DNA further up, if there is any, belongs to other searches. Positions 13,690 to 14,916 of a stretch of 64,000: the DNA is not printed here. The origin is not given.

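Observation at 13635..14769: Compact plesiocin-like (group 2) graspetide RiPP locus: 57-aa precursor with two TTxxxxEE cores plus an ATP-grasp macrocyclase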

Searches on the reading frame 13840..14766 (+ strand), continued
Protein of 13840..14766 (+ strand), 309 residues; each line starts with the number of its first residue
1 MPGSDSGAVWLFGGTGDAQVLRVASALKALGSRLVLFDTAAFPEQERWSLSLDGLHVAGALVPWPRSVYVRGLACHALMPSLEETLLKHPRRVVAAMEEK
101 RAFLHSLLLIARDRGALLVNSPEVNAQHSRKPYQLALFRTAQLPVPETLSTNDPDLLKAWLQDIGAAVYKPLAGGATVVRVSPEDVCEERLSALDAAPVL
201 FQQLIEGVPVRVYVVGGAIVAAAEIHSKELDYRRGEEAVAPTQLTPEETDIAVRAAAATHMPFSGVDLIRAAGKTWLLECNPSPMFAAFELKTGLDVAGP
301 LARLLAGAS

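Call 14: find_related_loci(query=A2, collection=genome_contigs, flank=4000)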
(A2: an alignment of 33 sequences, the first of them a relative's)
Query A2 (309 aa) in genome_contigs; peptide patterns used: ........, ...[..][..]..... (x = any residue, [..] = any of these).
120 stretches matched a pattern; 109 encode a relative of the query (tblastn E <= 1e-3); the best 80 are kept; 80 distinct loci.
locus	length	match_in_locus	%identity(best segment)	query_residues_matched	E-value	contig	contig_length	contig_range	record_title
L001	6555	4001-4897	61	8-306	2e-108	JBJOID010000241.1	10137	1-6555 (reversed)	MAG: Candidatus Hydrogenedentota bacterium isolate sharkriverslough_2019_sw_WHONDRS-S19S_0042_B_bin.90 scaffold_1630249,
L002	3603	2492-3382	55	9-305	1e-97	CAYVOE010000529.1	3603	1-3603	MAG TPA_asm: uncultured Nitrospiraceae bacterium isolate SRP268622_co1_273 genome assembly, contig: NODE_66550_length_36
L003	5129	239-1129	54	9-305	1e-95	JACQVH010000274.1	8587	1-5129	MAG: Candidatus Hydrogenedentota bacterium isolate NC_groundwater_1458_Ag_S-0.65um_59_18 S_p65_S5_coassembly_k141_494319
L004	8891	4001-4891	54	9-305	4e-95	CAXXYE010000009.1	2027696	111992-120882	MAG: Candidatus Hydrogenedentota bacterium isolate 9f1eef2f-e61c-44ad-add1-0a006c8246d5 genome assembly, contig: contig_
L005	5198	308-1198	54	9-305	5e-95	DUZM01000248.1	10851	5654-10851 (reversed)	MAG TPA_asm: Candidatus Hydrogenedentota bacterium isolate MAG_17963_hgd_111 Ga0180437_10011119, whole genome shotgun se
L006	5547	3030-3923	54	8-305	3e-93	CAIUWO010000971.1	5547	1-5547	MAG: Candidatus Hydrogenedentes bacterium isolate Loclat_bin-18389 genome assembly, contig: bin-18389:0971/1056, whole g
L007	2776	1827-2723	55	8-306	1e-93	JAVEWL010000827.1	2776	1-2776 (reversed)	MAG: FCB group bacterium isolate BF4_144 NODE_157899_length_2776_cov_4.499056_Biofilm4, whole genome shotgun sequence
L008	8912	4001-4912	54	3-305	2e-90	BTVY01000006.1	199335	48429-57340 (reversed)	MAG: Candidatus Hydrogenedentota bacterium AMX-MBFR-82 DNA, sequence006, whole genome shotgun sequence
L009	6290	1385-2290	54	4-305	3e-90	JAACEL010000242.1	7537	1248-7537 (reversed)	MAG: Nitrospiraceae bacterium isolate OTbin.67 scaffold_5334, whole genome shotgun sequence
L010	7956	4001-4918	54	4-308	8e-90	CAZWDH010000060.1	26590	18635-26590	MAG TPA_asm: uncultured Nitrospiraceae bacterium isolate SRP323723_co1_44 genome assembly, contig: NODE_1479_length_2659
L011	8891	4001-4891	50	9-305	1e-89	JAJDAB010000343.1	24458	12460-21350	MAG: Candidatus Hydrogenedentota bacterium isolate OFTM269 OFTM269_342, whole genome shotgun sequence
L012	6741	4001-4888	56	11-305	6e-89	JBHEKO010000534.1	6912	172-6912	MAG: Candidatus Hydrogenedentales bacterium isolate bin.191 k141_1571111, whole genome shotgun sequence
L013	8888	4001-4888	54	11-305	3e-87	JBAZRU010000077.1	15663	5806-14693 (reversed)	MAG: Candidatus Hydrogenedentales bacterium isolate SO_2017_GW1_155 NODE_14040_length_15663_cov_0.763646_OW334_2017, who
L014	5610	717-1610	58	9-305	7e-87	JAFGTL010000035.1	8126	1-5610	MAG: Candidatus Hydrogenedentota bacterium isolate Zod_Metabat.968 k87_924636, whole genome shotgun sequence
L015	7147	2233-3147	52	2-305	2e-86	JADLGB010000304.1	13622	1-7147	MAG: Candidatus Hydrogenedentota bacterium isolate SJ408 c_000001720792, whole genome shotgun sequence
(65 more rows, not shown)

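Call 42: predict_structure(alignment_id=A2)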
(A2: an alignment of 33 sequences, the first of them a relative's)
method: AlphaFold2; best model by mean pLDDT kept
length: 309 residues; sequences in the alignment: 33
mean_pLDDT: 93.8   pTM: 0.90
mean pLDDT of the five models: 93.8, 93.3, 93.1, 93.1, 92.9
residues with pLDDT >= 90: 275; 70-90: 27; 50-70: 2; < 50: 5
segments of 3 or more residues with pLDDT < 50: 1-4
pLDDT, mean of each block of 10 residues (from residue 1): 67 96 98 96 94 94 96 93 96 97 97 95 90 96 98 97 96 87 94 92 97 98 94 85 98 98 97 96 90 97 89
secondary structure, 60 per line:
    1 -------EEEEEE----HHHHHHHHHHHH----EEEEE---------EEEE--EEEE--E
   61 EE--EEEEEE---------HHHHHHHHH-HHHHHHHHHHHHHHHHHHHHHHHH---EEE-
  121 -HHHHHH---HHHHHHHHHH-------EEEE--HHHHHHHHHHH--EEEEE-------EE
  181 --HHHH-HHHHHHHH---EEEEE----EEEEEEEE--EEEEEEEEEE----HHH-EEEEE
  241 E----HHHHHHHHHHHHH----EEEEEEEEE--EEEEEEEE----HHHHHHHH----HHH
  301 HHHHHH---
elements in order: E8-13 H18-29 E34-38 E48-51 E54-57 E60-62 E65-70 H80-88 H90-113 E117-119 H122-127 H131-140 E148-151 H154-164 E167-171 H183-186 H188-195 E199-203 E208-215 E218-227 E236-241 H246-258 E263-271 E274-281 H286-293 H298-306

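Call 44: fold_search(model_id=the predicted structure, library=pdb)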
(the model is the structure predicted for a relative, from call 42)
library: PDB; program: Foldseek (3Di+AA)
matches with E <= 10: 1276; with E <= 0.001: 470
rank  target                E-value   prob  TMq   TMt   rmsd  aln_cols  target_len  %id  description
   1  7drp_A                1.2e-32  1.00  0.89  0.88   2.9       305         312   34  Structure of ATP-grasp ligase PsnB complexed with phosphomimetic variant of minimal precursor, Mg, and ADP (released 2021-09-08)
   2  7drm_A                2.5e-32  1.00  0.89  0.88   3.0       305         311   34  Structure of ATP-grasp ligase PsnB complexed with minimal precursor, Mg, and ADP (released 2021-09-08)
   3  7drm_C                8.5e-32  1.00  0.90  0.89   3.0       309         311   34  Structure of ATP-grasp ligase PsnB complexed with minimal precursor, Mg, and ADP (released 2021-09-08)
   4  7drm_D                1.2e-31  1.00  0.86  0.86   4.0       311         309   34  Structure of ATP-grasp ligase PsnB complexed with minimal precursor, Mg, and ADP (released 2021-09-08)
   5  7drn_D                4.3e-31  1.00  0.85  0.88   3.1       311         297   33  Structure of ATP-grasp ligase PsnB complexed with precursor peptide PsnA2 and AMPPNP (released 2021-09-08)
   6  7dro_C                8.2e-31  1.00  0.88  0.89   3.0       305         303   34  Structure of ATP-grasp ligase PsnB complexed with minimal precursor (released 2021-09-08)
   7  7dro_E                1.4e-30  1.00  0.87  0.91   2.9       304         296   33  Structure of ATP-grasp ligase PsnB complexed with minimal precursor (released 2021-09-08)
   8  7drp_B                1.5e-30  1.00  0.85  0.89   2.6       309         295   33  Structure of ATP-grasp ligase PsnB complexed with phosphomimetic variant of minimal precursor, Mg, and ADP (released 2021-09-08)
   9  7drm_B                2.2e-30  1.00  0.84  0.88   2.3       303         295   33  Structure of ATP-grasp ligase PsnB complexed with minimal precursor, Mg, and ADP (released 2021-09-08)
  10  7dro_B                2.3e-30  1.00  0.88  0.90   3.1       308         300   34  Structure of ATP-grasp ligase PsnB complexed with minimal precursor (released 2021-09-08)
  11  7dro_A                3.3e-30  1.00  0.88  0.90   3.0       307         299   34  Structure of ATP-grasp ligase PsnB complexed with minimal precursor (released 2021-09-08)
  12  7drp_D                3.8e-29  1.00  0.85  0.89   3.1       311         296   33  Structure of ATP-grasp ligase PsnB complexed with phosphomimetic variant of minimal precursor, Mg, and ADP (released 2021-09-08)
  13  7drn_B                4.8e-29  1.00  0.84  0.88   2.8       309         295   33  Structure of ATP-grasp ligase PsnB complexed with precursor peptide PsnA2 and AMPPNP (released 2021-09-08)
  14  7dro_D                1.7e-28  1.00  0.84  0.90   2.9       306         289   32  Structure of ATP-grasp ligase PsnB complexed with minimal precursor (released 2021-09-08)
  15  7dro_F                4.8e-25  1.00  0.81  0.88   3.2       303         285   34  Structure of ATP-grasp ligase PsnB complexed with minimal precursor (released 2021-09-08)
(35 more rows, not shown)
